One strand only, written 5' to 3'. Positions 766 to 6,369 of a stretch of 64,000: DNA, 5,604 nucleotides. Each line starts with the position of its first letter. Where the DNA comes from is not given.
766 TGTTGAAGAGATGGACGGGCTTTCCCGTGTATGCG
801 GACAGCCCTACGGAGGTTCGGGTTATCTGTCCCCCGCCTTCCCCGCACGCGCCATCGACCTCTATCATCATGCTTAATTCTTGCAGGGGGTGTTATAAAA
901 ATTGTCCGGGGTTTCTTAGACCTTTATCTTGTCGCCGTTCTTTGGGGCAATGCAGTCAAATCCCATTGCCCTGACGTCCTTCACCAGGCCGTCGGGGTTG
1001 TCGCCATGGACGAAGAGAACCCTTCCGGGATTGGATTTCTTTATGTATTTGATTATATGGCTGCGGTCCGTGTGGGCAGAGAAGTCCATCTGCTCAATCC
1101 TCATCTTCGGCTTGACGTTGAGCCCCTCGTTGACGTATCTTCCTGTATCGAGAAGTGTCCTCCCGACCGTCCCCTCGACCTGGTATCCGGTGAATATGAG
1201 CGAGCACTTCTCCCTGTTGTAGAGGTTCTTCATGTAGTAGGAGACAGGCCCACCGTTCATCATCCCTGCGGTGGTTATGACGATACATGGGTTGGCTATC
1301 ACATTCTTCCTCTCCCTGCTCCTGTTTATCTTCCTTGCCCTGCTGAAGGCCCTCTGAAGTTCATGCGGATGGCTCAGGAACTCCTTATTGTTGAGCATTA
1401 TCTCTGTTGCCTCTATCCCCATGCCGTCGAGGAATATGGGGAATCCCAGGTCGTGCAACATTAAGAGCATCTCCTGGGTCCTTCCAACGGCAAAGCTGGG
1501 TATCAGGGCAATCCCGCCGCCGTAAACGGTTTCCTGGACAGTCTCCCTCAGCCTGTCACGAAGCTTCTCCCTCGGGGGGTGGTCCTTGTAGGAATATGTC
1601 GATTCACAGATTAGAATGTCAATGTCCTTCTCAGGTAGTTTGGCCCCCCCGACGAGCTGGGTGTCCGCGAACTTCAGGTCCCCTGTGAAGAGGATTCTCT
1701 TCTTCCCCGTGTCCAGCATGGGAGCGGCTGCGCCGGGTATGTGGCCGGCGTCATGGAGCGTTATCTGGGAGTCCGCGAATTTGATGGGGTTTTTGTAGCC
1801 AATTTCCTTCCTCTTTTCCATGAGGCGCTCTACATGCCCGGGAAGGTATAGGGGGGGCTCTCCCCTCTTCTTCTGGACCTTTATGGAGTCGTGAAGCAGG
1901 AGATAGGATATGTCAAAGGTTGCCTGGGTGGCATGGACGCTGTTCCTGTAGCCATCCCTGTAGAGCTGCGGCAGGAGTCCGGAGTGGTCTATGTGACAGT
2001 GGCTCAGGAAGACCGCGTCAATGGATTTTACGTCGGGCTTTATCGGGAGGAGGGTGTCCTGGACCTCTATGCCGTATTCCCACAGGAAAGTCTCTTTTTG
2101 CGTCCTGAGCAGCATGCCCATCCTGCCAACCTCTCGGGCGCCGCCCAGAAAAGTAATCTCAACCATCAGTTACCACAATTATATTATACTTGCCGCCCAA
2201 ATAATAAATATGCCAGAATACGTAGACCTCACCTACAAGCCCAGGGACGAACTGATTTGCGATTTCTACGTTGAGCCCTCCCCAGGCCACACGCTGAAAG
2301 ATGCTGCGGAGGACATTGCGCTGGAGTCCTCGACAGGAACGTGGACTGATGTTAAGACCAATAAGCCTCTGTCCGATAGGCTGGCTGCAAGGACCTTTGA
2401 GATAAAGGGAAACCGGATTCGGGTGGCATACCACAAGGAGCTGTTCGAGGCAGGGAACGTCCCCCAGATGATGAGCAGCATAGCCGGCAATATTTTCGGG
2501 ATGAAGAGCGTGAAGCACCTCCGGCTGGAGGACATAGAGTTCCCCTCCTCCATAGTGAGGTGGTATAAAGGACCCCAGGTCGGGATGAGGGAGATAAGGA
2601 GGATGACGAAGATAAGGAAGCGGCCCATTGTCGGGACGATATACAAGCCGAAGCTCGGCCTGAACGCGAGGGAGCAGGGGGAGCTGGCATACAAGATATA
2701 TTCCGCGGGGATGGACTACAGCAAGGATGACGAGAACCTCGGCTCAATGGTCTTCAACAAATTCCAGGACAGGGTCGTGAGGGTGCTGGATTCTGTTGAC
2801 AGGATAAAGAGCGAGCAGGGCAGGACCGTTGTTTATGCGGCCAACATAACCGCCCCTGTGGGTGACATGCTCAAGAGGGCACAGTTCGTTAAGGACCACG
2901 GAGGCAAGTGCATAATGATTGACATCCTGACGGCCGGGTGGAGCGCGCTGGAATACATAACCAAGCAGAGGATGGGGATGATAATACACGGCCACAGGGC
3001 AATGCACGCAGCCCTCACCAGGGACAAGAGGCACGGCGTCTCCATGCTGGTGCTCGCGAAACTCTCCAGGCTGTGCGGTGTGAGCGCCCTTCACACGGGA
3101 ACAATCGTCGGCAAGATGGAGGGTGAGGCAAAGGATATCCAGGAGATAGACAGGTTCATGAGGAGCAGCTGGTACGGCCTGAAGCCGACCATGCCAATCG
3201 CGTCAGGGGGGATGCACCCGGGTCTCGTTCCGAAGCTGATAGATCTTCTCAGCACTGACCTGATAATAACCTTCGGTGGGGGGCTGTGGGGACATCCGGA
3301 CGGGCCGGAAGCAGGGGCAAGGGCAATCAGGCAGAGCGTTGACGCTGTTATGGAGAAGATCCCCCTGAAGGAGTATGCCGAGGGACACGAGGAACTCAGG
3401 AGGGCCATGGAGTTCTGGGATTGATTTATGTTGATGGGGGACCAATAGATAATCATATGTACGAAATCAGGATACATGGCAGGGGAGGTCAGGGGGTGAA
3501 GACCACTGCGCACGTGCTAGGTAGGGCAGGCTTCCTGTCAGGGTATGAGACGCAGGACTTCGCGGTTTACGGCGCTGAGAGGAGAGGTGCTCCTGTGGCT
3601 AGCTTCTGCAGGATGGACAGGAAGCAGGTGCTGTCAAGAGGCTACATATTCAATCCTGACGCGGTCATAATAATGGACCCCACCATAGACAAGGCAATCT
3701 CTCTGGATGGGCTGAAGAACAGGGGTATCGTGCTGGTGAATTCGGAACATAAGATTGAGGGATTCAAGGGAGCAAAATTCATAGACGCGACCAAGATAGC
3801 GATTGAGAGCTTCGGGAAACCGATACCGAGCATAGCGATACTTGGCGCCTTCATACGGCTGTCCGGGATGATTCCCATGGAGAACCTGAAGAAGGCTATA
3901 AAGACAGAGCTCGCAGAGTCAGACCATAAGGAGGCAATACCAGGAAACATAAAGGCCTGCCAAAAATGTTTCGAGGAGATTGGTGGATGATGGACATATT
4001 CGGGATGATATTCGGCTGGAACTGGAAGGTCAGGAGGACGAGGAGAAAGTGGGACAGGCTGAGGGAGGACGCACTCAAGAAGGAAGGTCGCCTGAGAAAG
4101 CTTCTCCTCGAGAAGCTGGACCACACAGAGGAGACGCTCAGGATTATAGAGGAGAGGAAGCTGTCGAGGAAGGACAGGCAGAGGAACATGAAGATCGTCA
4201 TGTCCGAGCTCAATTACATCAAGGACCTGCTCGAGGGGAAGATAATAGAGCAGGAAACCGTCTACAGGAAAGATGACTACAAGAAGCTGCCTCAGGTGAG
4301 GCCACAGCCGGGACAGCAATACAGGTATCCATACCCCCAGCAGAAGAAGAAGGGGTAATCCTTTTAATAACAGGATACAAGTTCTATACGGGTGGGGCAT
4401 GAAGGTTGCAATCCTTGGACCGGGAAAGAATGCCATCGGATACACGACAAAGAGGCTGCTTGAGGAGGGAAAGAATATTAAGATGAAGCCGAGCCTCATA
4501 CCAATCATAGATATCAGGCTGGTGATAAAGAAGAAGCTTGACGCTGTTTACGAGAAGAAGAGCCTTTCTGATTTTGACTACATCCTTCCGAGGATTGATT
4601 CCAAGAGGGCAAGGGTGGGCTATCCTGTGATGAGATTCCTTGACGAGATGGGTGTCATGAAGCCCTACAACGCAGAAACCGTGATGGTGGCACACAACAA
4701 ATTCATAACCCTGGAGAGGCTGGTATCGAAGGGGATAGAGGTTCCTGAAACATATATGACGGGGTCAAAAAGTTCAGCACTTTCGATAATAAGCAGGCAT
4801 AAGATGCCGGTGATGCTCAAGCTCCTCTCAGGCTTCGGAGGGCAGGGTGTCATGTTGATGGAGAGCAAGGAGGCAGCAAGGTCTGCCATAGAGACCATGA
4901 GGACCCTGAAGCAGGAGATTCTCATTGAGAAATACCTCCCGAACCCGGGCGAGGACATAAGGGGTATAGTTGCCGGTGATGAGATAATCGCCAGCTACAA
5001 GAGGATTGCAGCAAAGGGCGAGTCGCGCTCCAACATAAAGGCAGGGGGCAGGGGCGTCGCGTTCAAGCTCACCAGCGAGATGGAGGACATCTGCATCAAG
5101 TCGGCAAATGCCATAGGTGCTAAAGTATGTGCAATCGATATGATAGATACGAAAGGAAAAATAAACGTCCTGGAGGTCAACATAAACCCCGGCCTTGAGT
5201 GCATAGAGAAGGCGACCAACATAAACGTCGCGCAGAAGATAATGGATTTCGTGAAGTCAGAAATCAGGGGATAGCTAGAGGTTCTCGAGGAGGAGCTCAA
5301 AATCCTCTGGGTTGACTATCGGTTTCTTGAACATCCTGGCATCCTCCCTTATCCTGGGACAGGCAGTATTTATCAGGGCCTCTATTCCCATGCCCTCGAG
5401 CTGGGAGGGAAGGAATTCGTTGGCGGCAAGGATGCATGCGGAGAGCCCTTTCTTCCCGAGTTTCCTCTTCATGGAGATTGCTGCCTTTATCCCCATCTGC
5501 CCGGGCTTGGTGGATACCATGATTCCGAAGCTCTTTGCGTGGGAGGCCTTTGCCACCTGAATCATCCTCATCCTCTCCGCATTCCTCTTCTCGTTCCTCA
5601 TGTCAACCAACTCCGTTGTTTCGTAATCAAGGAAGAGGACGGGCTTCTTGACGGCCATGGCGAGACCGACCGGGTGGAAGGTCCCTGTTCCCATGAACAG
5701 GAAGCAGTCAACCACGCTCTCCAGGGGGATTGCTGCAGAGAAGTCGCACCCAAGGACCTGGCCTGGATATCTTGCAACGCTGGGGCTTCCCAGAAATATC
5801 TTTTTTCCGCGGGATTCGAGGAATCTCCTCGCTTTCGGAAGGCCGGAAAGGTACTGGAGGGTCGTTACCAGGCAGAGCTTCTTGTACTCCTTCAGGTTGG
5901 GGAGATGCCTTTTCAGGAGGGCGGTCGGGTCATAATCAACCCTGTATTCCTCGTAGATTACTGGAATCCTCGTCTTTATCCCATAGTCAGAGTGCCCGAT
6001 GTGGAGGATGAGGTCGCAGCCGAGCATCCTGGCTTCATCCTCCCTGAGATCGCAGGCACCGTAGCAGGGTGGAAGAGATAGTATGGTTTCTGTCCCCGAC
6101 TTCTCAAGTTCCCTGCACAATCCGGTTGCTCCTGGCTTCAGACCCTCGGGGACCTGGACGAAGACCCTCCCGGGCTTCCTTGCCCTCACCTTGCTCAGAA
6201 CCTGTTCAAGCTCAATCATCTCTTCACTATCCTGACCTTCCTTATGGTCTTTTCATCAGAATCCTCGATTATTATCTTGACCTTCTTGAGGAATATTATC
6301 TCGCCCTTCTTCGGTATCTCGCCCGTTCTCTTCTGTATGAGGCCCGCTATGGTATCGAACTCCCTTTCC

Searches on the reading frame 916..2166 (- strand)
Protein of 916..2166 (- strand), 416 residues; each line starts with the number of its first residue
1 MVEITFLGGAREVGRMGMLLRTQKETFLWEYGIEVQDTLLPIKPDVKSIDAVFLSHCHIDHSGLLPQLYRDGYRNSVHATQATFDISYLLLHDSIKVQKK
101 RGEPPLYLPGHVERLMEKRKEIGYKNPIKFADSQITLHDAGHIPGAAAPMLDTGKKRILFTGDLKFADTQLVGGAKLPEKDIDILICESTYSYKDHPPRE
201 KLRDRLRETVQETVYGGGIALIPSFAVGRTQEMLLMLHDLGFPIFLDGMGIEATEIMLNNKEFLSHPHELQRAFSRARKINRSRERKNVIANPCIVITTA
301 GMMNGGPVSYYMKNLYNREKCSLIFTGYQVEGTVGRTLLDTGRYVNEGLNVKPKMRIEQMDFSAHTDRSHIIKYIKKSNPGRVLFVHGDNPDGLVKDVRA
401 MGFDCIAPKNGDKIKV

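Call 15: search_protein_families(library=pfam, proteins=[window:916-2166:-], max_evalue=0.00001)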
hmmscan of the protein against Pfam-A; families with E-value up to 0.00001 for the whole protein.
window:916-2166:- (416 aa): 5 families
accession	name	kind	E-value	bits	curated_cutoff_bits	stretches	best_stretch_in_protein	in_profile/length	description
PF10996.14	Beta-Casp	-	3.6e-22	79.6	27.7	1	230-338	1-120/120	Beta-Casp domain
PF07521.17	RMMBL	-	2.3e-09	37.5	21.6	1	354-408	5-63/63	Zn-dependent metallo-hydrolase RNA specificity domain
PF00753.33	Lactamase_B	-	2.4e-09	37.9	22.7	1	18-69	9-64/196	Metallo-beta-lactamase superfamily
PF12706.13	Lactamase_B_2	-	4.9e-08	33.2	27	1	41-188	21-163/200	Beta-lactamase superfamily domain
PF16661.11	Lactamase_B_6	-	3.8e-06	26.9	27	1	31-167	13-165/193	Metallo-beta-lactamase superfamily domain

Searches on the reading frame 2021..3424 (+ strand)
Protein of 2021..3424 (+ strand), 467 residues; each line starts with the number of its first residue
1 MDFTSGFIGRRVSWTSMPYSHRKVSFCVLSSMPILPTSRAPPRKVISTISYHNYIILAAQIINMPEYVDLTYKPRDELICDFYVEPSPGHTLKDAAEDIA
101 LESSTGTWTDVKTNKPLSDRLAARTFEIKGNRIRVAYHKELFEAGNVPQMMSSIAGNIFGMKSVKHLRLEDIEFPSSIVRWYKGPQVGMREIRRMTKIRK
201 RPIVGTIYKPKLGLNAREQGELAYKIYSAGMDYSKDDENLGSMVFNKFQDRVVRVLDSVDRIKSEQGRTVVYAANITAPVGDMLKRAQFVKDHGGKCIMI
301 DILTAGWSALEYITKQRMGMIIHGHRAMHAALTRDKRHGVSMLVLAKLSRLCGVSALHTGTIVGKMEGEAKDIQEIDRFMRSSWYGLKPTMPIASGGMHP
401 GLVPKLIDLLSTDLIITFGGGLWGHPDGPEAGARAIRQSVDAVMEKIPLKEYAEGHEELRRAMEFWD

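Call 15: search_protein_families(library=pfam, proteins=[window:2021-3424:+], max_evalue=0.00001)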
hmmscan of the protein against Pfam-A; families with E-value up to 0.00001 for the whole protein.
window:2021-3424:+ (467 aa): 2 families
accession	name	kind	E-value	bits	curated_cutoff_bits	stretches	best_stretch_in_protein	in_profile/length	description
PF00016.26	RuBisCO_large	-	4.1e-86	289.4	30.1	1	193-466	6-299/299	Ribulose bisphosphate carboxylase large chain, catalytic domain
PF02788.21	RuBisCO_large_N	-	2.3e-37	128.3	20.7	1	66-177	1-119/120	Ribulose bisphosphate carboxylase large chain, N-terminal domain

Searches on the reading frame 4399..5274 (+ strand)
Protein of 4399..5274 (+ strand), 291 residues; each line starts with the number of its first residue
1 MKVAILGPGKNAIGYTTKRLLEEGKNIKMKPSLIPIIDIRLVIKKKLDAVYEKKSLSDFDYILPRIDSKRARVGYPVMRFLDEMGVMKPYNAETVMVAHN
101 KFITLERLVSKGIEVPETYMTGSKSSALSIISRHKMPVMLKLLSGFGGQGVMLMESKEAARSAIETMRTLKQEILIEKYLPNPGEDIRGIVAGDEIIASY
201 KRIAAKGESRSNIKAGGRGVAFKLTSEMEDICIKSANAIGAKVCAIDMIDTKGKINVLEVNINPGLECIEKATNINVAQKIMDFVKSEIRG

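Call 15: search_protein_families(library=pfam, proteins=[window:4399-5274:+], max_evalue=0.00001)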
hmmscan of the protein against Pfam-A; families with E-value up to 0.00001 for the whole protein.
window:4399-5274:+ (291 aa): 5 families
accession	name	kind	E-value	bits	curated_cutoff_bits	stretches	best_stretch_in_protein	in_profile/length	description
PF08443.16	RimK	-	3.2e-39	134.9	21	1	98-284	1-187/188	RimK-like ATP-grasp domain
PF02955.21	GSH-S_ATP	-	1.1e-16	61.3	23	1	115-263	12-162/175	Prokaryotic glutathione synthetase, ATP-grasp domain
PF18030.7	Rimk_N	-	4.5e-11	43.3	26.4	1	1-92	1-91/94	RimK PreATP-grasp domain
PF14397.11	ATPgrasp_ST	-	5.8e-09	36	31.4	0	86-168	6-98/278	Sugar-transfer associated ATP-grasp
PF14398.11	ATPgrasp_YheCD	-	2.8e-06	27.2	26.8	0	223-280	180-243/255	YheC/D like ATP-grasp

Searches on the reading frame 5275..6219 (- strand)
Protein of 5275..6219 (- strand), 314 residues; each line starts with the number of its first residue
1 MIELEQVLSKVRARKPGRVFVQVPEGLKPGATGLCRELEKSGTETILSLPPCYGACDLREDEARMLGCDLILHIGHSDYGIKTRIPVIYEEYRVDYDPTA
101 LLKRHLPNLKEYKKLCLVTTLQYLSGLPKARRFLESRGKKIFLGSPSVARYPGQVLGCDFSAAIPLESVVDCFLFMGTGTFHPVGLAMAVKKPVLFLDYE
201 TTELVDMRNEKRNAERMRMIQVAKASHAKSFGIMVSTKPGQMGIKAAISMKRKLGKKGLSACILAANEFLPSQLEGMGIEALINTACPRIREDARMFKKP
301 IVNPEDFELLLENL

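Call 15: search_protein_families(library=pfam, proteins=[window:5275-6219:-], max_evalue=0.00001)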
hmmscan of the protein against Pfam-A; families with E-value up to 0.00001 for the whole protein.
window:5275-6219:- (314 aa): 1 family
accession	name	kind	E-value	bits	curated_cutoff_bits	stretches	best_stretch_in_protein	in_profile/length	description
PF01866.22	Diphthamide_syn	-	1.2e-67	228.9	33.2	1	23-312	1-293/302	Putative diphthamide synthesis protein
